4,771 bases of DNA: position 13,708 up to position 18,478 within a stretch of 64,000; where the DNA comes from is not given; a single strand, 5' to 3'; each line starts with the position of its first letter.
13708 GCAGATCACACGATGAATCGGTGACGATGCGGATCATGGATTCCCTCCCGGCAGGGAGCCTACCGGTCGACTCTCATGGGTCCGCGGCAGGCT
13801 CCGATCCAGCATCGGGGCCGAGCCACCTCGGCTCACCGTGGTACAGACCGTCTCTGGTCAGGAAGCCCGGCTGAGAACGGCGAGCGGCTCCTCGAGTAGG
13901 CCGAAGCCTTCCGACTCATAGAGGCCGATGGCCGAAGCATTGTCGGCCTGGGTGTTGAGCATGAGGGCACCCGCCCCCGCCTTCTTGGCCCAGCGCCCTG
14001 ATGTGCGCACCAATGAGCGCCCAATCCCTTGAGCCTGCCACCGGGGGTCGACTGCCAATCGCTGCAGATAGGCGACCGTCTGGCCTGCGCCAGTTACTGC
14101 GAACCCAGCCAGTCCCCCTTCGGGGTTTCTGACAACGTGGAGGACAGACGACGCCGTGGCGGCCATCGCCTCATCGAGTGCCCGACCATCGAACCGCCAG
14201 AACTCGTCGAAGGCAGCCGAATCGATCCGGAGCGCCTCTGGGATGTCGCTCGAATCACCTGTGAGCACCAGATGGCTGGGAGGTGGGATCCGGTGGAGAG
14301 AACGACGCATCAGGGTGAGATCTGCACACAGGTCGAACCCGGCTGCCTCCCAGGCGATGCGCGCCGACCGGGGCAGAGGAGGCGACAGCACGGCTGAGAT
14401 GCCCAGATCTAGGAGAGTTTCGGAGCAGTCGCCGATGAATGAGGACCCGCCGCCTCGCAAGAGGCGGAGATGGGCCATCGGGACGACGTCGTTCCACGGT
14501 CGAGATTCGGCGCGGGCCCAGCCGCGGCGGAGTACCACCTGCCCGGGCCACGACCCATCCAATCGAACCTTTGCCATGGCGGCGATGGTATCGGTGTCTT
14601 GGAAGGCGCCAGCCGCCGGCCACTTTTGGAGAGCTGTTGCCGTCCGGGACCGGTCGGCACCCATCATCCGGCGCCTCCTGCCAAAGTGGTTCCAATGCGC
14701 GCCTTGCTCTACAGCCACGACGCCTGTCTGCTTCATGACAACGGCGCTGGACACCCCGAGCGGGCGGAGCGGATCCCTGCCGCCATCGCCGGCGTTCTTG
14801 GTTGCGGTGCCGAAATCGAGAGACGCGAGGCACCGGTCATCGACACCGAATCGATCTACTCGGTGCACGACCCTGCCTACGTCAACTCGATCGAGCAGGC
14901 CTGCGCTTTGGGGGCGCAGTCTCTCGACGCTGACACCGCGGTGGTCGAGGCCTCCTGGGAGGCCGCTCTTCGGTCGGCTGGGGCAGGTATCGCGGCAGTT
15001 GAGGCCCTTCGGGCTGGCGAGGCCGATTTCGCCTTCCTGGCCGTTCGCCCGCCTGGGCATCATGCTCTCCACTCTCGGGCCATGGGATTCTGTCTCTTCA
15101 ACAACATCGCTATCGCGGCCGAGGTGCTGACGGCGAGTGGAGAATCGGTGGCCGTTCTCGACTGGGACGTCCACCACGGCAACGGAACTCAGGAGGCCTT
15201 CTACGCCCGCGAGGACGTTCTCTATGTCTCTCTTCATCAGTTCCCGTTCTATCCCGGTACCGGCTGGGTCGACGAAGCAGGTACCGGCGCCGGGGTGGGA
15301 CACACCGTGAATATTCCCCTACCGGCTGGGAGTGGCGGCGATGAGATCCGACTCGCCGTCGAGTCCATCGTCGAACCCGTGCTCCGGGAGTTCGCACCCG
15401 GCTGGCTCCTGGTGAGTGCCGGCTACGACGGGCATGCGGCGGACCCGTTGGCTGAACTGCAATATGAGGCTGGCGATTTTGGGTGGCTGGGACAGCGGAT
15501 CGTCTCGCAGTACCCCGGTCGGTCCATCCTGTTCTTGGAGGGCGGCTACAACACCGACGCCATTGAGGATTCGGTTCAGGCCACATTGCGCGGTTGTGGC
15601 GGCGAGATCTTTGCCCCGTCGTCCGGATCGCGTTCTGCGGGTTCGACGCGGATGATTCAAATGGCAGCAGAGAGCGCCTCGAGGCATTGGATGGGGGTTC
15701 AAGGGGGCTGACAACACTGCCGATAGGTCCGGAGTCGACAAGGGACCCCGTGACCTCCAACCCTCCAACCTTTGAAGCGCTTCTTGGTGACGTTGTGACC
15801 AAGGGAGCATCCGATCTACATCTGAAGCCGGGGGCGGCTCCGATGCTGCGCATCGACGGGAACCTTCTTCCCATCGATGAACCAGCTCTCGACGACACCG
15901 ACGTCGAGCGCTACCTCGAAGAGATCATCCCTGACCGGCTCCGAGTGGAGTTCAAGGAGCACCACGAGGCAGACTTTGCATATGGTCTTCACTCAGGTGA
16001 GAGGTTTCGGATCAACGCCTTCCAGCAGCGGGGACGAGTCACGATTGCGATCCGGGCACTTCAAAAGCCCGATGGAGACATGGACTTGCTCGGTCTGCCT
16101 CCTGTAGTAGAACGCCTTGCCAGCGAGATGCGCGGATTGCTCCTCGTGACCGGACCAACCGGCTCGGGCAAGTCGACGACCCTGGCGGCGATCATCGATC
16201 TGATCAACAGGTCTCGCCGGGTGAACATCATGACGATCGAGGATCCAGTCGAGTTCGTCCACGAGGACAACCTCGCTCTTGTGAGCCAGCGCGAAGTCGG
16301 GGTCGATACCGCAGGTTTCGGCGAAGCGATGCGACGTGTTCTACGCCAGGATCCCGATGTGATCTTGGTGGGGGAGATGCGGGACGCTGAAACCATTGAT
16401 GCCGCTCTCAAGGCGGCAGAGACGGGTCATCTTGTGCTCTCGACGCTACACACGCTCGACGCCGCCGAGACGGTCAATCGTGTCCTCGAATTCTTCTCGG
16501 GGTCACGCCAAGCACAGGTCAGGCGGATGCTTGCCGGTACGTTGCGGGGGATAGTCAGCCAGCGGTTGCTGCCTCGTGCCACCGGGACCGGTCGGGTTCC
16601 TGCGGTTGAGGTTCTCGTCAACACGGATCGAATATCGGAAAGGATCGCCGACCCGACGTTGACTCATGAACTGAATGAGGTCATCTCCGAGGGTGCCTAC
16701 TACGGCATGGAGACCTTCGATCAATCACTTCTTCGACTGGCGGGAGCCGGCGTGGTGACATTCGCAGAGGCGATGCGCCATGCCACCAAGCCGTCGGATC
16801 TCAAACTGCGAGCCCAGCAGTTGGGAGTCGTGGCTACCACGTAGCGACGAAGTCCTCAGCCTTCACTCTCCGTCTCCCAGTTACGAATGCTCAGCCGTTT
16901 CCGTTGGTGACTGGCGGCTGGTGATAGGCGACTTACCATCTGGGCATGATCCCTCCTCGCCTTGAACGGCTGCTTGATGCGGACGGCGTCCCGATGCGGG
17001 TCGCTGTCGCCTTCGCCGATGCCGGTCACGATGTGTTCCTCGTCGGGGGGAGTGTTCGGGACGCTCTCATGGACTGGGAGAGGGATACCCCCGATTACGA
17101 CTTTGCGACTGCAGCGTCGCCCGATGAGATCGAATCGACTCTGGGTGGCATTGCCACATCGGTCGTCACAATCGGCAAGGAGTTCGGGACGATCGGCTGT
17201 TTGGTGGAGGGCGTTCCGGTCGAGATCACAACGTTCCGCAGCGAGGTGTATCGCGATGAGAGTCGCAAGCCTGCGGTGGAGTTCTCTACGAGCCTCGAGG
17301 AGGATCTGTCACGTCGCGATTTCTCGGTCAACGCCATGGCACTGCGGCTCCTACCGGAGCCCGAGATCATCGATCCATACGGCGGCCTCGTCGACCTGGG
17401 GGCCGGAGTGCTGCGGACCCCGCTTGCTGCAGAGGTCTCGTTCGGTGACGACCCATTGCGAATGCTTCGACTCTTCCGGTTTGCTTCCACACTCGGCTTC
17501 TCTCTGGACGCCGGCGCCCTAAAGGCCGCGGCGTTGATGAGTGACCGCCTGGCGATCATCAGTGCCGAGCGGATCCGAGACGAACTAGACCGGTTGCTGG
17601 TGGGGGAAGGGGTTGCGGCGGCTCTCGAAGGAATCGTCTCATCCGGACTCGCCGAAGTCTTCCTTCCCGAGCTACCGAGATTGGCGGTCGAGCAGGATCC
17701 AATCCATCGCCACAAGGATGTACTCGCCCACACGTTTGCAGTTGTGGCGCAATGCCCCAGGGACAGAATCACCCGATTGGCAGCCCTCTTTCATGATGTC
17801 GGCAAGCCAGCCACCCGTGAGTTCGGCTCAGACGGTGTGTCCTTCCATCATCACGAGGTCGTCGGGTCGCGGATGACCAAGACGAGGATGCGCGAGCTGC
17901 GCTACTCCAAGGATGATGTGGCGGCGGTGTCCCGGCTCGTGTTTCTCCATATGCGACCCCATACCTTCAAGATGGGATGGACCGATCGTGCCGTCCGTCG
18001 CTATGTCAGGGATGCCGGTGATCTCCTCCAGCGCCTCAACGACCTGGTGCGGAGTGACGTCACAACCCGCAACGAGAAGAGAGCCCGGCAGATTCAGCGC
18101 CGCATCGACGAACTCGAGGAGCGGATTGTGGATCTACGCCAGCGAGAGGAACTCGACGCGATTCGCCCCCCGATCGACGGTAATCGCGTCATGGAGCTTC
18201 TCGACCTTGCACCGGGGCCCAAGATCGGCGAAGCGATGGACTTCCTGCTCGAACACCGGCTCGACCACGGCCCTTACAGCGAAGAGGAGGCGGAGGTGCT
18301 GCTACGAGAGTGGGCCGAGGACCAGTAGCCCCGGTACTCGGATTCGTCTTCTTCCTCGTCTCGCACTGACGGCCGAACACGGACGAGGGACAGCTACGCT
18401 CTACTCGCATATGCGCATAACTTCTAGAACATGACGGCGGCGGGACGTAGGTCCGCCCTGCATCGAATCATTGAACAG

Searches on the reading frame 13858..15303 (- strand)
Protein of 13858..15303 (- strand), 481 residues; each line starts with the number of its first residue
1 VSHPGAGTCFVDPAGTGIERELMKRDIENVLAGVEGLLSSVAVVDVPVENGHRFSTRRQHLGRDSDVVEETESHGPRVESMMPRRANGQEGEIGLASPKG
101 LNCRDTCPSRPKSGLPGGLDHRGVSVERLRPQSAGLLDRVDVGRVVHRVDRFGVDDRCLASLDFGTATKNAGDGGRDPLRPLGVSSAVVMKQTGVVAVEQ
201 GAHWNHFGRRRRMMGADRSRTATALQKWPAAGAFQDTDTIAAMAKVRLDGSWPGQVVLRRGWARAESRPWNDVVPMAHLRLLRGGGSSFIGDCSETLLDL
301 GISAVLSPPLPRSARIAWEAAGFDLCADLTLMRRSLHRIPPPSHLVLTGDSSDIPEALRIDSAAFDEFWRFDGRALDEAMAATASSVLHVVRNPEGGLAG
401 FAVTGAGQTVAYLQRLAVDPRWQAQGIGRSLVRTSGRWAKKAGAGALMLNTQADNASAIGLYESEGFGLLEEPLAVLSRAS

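Call 80: search_protein_families(library=pfam, proteins=[window:13858-15303:-], max_evalue=0.00001)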
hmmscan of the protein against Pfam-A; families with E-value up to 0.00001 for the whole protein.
window:13858-15303:- (481 aa): 3 families
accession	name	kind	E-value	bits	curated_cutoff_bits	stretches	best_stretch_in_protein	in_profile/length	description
PF00583.31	Acetyltransf_1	-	6.4e-14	52.7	20.7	1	363-467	10-116/116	Acetyltransferase (GNAT) family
PF13508.13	Acetyltransf_7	-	6.2e-11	43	27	1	390-467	7-82/84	Acetyltransferase (GNAT) domain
PF13673.13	Acetyltransf_10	-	1.2e-07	32.2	23.6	1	374-470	20-110/128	Acetyltransferase (GNAT) domain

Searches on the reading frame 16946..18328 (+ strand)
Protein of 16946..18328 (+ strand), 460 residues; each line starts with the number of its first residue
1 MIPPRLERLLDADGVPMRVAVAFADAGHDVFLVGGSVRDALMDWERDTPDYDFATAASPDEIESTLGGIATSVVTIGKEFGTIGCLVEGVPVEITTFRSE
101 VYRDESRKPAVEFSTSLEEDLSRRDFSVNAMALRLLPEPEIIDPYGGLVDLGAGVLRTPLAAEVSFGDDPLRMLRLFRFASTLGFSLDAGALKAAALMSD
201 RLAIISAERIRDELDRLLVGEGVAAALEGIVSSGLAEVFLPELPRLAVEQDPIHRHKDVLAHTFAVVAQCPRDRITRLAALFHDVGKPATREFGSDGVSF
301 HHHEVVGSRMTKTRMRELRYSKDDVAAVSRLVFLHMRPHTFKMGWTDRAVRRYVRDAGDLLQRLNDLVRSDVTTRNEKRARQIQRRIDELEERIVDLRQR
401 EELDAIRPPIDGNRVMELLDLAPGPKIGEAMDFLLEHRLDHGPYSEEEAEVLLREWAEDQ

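Call 80: search_protein_families(library=pfam, proteins=[window:16946-18328:+], max_evalue=0.00001)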
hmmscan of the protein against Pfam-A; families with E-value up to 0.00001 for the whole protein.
window:16946-18328:+ (460 aa): 3 families
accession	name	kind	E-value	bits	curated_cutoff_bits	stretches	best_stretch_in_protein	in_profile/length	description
PF01743.26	PolyA_pol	-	2.3e-30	106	23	1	30-157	1-126/126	Poly A polymerase head domain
PF12627.12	PolyA_pol_RNAbd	-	2.6e-12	46.8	22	1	184-243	1-60/64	Probable RNA and SrmB- binding site of polymerase A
PF01966.28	HD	-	4e-08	34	22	1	274-348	25-93/116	HD domain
